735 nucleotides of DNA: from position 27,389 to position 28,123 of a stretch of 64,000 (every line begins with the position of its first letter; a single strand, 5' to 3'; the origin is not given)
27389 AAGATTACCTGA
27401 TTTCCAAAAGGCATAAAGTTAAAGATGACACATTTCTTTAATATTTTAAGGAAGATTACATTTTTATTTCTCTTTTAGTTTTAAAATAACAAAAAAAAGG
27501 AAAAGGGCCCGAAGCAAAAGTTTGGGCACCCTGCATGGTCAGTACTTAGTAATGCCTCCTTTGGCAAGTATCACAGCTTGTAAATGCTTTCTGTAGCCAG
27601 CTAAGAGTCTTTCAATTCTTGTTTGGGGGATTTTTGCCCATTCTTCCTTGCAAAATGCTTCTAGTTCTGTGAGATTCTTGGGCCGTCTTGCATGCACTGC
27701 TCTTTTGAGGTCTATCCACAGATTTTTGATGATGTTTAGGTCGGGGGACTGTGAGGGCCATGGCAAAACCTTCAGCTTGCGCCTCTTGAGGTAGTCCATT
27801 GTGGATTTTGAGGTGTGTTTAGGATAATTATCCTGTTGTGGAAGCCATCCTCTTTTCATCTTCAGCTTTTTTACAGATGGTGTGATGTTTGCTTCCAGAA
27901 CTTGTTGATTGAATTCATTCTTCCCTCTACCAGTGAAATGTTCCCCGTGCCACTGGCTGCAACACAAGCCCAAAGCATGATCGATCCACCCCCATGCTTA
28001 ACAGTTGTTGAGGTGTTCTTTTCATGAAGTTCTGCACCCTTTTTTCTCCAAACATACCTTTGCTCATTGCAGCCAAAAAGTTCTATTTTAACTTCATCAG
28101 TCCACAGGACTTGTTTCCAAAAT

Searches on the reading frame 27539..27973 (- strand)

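Call 18: search_protein_families(library=pfam, proteins=[window:27539-27973:-], max_evalue=0.01)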
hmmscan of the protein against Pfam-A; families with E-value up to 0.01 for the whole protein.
window:27539-27973:- (144 aa): 1 family
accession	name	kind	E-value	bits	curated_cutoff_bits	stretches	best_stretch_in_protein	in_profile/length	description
PF13358.12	DDE_3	-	3.4e-10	40.4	28.6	1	48-104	86-145/146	DDE superfamily endonuclease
